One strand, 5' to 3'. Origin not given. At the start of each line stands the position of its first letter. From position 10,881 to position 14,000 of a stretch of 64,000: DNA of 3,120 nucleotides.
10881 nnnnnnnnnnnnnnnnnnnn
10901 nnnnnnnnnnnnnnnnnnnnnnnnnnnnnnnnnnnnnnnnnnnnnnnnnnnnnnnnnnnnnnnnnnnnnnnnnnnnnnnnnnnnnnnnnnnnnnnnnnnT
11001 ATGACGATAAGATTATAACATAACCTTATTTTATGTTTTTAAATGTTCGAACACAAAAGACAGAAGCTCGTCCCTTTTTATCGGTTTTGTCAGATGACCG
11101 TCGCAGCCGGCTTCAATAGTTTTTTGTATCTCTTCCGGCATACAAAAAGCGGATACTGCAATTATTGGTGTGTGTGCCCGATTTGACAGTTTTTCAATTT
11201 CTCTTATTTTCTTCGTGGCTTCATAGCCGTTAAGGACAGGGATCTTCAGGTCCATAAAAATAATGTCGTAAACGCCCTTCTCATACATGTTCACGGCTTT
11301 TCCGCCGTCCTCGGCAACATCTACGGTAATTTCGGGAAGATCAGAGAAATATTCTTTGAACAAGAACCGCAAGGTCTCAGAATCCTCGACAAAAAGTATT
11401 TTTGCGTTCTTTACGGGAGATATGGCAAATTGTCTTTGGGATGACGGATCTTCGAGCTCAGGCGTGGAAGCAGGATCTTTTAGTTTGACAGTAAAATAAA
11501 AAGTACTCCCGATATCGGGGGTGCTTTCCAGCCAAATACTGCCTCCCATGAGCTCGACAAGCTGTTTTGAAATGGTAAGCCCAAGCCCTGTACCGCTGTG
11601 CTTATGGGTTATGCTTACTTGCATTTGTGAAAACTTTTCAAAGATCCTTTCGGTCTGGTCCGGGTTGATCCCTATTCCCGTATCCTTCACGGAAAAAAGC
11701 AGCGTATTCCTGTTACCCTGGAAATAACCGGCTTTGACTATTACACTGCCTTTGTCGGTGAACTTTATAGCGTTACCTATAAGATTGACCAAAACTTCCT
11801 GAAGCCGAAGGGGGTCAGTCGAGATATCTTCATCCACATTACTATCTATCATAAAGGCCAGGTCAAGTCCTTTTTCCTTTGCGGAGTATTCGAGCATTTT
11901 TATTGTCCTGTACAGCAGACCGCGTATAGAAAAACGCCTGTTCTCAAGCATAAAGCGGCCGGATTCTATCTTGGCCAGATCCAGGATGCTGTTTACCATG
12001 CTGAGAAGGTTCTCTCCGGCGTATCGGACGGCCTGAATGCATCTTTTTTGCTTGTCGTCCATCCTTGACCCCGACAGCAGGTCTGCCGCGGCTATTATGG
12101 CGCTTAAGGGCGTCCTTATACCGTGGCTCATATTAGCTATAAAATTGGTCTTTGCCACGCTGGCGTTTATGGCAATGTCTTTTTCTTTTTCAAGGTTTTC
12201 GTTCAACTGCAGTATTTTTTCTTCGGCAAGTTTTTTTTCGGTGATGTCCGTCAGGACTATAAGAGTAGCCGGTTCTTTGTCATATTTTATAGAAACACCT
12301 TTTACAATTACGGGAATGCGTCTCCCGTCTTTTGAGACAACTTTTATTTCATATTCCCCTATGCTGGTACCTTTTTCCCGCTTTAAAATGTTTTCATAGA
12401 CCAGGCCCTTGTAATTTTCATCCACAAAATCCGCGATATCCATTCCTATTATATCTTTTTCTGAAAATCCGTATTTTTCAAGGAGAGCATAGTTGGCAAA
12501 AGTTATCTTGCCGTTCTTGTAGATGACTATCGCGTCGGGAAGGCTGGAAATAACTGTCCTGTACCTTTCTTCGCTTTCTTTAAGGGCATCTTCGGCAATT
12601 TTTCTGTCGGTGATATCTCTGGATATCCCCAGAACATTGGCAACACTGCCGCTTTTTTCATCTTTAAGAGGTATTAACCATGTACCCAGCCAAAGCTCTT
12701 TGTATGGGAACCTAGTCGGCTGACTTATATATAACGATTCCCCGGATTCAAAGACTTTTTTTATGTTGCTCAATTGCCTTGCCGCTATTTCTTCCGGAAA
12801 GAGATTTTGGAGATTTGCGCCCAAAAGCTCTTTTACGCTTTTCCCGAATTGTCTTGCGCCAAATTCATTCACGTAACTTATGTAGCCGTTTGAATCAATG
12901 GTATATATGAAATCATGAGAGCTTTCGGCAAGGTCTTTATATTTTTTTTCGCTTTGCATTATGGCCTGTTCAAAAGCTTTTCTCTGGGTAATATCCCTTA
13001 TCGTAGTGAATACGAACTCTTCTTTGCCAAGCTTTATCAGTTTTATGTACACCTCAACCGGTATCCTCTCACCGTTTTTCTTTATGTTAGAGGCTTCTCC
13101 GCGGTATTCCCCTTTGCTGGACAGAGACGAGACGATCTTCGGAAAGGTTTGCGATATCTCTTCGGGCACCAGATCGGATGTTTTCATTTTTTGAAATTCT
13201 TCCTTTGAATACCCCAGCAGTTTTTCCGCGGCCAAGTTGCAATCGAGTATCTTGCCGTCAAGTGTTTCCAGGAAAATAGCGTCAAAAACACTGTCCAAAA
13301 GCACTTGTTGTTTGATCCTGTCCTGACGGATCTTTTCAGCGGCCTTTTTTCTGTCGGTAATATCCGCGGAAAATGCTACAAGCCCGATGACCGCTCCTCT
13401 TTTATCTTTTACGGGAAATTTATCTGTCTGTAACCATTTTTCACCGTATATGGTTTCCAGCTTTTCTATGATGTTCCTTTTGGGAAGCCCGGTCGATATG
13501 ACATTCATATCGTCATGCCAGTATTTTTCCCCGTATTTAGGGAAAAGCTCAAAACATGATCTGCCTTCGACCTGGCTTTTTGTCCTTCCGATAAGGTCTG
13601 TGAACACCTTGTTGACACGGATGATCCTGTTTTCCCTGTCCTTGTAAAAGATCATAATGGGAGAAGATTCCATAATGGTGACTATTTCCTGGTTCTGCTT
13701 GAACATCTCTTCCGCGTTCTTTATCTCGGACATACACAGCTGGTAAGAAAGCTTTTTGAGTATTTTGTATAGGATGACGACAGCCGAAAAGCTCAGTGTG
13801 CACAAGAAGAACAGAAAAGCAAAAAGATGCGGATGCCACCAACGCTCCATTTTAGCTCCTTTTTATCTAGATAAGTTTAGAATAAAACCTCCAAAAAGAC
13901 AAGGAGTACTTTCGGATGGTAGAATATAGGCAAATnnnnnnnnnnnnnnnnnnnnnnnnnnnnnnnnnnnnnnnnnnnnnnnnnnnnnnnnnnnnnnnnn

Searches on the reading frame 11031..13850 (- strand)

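Call 14: search_protein_families(library=pfam, proteins=[window:11031-13850:-], max_evalue=0.001)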
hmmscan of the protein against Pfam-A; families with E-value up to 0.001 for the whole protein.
window:11031-13850:- (939 aa): 11 families
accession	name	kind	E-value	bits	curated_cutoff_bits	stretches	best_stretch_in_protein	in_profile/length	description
PF13426.13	PAS_9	-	6.5e-56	187.4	27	4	190-289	2-103/103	PAS domain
PF08448.16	PAS_4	-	1.9e-44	150.8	23.1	3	61-168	2-109/110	PAS fold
PF00989.32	PAS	-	2.2e-38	131.2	22.6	4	304-400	3-101/113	PAS fold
PF02518.31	HATPase_c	-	1.4e-29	103.2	26.4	1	679-791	2-110/111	Histidine kinase-, DNA gyrase B-, and HSP90-like ATPase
PF13188.13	PAS_8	-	6.9e-25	86.5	21.8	2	428-476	1-47/65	PAS domain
PF00072.30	Response_reg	-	6.2e-22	78.3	30.2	1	818-931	1-108/111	Response regulator receiver domain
PF00512.31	HisKA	-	1.2e-16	61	26.9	1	566-631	1-66/66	His Kinase A (phospho-acceptor) domain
PF08447.18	PAS_3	-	8.3e-13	48.9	25.6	1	202-273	2-78/89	PAS fold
PF24820.1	Diguanyl_cycl_sensor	-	1.9e-08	34.7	28.1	0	437-534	5-108/109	Diguanylate cyclase-like sensor domain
PF13596.12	PAS_10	-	1.5e-05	26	22.1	1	59-165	4-106/106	PAS domain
PF18095.7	PAS_12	-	2.2e-05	24.5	22.6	0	198-275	66-141/153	UPF0242 C-terminal PAS-like domain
